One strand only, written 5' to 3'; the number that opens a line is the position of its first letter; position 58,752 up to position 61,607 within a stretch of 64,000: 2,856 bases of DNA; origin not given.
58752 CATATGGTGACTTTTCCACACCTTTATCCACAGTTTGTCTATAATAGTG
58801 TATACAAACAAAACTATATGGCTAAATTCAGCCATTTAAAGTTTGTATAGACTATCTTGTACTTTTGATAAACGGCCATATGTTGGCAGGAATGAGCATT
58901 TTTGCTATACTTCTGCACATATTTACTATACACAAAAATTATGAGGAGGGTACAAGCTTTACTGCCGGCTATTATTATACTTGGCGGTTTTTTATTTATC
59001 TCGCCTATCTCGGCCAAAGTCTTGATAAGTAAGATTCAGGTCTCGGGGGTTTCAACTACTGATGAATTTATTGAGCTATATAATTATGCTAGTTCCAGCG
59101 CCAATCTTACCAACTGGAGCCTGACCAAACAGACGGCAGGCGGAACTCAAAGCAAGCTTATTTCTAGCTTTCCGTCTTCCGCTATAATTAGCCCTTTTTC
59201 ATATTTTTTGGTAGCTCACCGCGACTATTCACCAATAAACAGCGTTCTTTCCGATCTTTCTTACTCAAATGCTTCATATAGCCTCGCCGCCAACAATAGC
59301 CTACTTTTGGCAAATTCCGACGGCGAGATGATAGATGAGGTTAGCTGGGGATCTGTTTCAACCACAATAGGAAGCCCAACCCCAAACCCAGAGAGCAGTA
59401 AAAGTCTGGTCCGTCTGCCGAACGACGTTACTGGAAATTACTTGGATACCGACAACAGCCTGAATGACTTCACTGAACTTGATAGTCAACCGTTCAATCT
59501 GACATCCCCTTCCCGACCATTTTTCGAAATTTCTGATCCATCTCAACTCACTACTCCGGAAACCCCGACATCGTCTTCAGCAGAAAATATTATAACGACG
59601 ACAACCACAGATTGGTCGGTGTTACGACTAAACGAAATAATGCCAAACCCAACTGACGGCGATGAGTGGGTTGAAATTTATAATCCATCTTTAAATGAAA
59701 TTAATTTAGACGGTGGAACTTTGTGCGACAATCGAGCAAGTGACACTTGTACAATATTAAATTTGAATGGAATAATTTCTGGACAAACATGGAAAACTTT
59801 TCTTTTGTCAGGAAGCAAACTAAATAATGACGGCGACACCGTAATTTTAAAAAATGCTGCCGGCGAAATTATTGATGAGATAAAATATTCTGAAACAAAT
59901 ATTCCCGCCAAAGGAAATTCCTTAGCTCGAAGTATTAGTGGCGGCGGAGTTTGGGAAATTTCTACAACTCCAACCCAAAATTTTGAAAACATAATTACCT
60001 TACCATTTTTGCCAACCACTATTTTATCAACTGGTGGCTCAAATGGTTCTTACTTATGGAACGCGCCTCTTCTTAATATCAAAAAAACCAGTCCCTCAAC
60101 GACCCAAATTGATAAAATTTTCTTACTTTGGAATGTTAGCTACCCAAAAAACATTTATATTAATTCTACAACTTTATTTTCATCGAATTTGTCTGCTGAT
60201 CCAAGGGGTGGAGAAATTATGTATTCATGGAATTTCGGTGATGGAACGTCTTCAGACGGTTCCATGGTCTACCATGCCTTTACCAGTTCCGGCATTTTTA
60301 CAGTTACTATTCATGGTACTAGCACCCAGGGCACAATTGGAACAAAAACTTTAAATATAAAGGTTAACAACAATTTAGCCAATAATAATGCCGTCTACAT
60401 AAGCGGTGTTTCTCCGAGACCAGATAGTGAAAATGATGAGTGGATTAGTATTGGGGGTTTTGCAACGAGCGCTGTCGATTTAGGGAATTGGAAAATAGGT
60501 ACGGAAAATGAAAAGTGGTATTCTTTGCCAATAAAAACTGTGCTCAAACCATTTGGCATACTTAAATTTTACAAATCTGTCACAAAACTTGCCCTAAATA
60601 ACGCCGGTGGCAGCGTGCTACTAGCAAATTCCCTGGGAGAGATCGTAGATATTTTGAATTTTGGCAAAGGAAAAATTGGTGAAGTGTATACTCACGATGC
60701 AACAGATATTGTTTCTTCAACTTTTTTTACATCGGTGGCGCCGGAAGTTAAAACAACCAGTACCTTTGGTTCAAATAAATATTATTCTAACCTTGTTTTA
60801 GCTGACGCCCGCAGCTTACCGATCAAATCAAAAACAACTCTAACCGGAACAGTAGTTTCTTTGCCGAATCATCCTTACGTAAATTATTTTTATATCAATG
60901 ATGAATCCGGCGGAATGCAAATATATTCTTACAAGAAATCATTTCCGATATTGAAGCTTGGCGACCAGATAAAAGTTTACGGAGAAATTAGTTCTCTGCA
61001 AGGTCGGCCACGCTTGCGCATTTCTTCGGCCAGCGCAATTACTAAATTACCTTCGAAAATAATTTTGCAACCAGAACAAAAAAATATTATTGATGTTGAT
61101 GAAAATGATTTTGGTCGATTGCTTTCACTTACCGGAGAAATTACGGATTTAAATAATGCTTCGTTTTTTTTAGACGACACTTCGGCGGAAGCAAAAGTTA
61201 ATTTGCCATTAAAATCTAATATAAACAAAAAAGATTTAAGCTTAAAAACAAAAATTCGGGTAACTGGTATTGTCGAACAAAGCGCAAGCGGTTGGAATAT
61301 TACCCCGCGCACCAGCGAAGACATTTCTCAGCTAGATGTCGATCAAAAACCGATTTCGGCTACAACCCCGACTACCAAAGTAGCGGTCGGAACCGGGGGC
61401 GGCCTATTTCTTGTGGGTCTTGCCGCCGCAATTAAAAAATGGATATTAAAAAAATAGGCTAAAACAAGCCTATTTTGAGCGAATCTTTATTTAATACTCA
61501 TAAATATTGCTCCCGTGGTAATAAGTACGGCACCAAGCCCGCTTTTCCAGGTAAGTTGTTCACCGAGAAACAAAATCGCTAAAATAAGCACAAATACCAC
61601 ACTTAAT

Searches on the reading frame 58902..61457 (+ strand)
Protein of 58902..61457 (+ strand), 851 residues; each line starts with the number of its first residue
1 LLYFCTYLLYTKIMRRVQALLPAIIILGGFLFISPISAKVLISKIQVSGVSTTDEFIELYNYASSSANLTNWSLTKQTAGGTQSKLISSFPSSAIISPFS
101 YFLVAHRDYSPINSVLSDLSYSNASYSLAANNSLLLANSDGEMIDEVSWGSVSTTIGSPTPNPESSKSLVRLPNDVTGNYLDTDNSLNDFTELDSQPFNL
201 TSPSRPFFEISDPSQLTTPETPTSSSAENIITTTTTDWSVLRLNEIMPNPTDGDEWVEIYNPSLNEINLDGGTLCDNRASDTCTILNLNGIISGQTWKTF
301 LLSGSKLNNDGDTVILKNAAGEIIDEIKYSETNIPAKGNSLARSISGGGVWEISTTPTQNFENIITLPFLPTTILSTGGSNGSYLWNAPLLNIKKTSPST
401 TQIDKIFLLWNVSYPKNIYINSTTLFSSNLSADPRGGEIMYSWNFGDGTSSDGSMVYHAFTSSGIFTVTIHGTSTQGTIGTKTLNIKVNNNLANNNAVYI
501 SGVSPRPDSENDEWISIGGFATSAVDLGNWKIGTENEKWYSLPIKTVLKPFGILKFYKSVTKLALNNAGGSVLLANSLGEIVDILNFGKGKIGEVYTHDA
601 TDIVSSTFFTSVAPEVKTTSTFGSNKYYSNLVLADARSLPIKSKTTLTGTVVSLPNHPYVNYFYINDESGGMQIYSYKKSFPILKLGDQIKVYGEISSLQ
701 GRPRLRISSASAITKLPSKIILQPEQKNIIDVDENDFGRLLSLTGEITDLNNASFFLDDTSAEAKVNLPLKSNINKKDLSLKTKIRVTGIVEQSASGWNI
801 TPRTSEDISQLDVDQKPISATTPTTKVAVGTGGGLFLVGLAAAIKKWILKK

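Call 7: search_protein_families(library=pfam, max_evalue=0.01, proteins=[window:58902-61457:+])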
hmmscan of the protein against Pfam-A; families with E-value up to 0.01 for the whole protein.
window:58902-61457:+ (851 aa): 5 families
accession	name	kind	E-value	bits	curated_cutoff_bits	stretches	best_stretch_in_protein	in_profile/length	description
PF00932.25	LTD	-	1.9e-36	125.2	34.3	3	37-150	5-108/109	Lamin Tail Domain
PF18911.6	PKD_4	-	4.8e-13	49.4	27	1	418-488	14-85/85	PKD domain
PF00801.26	PKD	-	1.5e-09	38.2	23.5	1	421-478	14-71/80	PKD domain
PF01336.31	tRNA_anti-codon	-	4.2e-07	30.3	27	1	646-709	2-71/75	OB-fold nucleic acid binding domain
PF18942.5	DUF5689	-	0.0081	16.5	28.6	0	638-808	19-217/217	Family of unknown function (DUF5689)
